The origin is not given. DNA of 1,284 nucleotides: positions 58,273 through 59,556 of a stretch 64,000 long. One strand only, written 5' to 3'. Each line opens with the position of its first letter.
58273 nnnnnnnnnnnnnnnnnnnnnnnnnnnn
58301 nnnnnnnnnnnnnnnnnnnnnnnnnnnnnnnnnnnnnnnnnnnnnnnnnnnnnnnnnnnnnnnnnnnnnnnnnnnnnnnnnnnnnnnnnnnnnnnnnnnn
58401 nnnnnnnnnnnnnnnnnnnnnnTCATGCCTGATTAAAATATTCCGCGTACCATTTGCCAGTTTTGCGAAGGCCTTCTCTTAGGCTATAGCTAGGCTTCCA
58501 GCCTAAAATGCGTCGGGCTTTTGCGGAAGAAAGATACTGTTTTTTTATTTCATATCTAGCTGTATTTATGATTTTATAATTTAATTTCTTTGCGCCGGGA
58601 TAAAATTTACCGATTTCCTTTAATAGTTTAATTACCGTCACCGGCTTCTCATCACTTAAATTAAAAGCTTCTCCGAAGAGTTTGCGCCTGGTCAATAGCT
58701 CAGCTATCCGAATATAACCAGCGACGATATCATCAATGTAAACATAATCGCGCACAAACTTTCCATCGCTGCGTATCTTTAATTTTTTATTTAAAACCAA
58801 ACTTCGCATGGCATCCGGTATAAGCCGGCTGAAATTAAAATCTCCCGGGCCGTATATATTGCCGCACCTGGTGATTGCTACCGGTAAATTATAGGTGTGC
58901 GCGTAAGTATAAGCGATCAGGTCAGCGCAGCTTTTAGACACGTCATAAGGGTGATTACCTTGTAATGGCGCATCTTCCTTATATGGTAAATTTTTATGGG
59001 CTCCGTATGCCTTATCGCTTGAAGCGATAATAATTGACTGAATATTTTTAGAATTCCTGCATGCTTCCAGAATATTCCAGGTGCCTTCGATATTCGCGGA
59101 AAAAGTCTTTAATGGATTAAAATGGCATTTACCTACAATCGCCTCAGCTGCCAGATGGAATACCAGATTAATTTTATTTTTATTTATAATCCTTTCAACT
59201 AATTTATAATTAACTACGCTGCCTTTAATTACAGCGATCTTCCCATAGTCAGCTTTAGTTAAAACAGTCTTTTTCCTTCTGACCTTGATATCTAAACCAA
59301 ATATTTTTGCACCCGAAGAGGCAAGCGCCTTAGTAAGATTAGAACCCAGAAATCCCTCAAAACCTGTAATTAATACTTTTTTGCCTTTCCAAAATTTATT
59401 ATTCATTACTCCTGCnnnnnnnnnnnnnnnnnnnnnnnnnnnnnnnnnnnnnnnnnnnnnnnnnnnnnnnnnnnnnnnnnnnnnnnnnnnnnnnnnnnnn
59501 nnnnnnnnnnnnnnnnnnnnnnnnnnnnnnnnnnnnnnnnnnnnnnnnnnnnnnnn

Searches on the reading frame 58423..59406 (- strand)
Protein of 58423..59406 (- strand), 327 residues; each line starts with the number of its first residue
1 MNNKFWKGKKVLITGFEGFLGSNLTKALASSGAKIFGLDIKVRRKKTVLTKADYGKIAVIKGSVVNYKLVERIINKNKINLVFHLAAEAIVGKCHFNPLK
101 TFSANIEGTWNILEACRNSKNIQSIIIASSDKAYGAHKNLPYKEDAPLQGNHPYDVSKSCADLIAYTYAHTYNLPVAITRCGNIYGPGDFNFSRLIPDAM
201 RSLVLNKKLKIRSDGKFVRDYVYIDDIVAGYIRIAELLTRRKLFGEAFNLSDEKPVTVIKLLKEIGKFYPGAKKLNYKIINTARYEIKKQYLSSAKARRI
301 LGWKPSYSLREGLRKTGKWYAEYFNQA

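Call 11: search_protein_families(library=pfam, proteins=[window:58423-59406:-], max_evalue=0.001)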
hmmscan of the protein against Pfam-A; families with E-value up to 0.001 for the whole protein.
window:58423-59406:- (327 aa): 7 families
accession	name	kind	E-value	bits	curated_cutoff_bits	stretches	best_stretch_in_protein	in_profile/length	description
PF16363.11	GDP_Man_Dehyd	-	3.2e-51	175.2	27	1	12-316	1-332/332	GDP-mannose 4,6 dehydratase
PF01370.27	Epimerase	-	3.3e-49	167.9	20.9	1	11-237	1-227/240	NAD dependent epimerase/dehydratase family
PF01073.25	3Beta_HSD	-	7.9e-19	68.2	22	1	12-263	1-266/280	3-beta hydroxysteroid dehydrogenase/isomerase family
PF02719.21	Polysacc_synt_2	-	6.3e-15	55.6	20.2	1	11-134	1-132/293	Polysaccharide biosynthesis protein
PF04321.23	RmlD_sub_bind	-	1.5e-13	51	27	1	10-198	2-165/287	RmlD substrate binding domain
PF07993.18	NAD_binding_4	-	1.7e-12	47.5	20.1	1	13-210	1-236/258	Male sterility protein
PF08659.16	KR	-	0.00086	19.7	22.6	0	11-134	3-141/180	KR domain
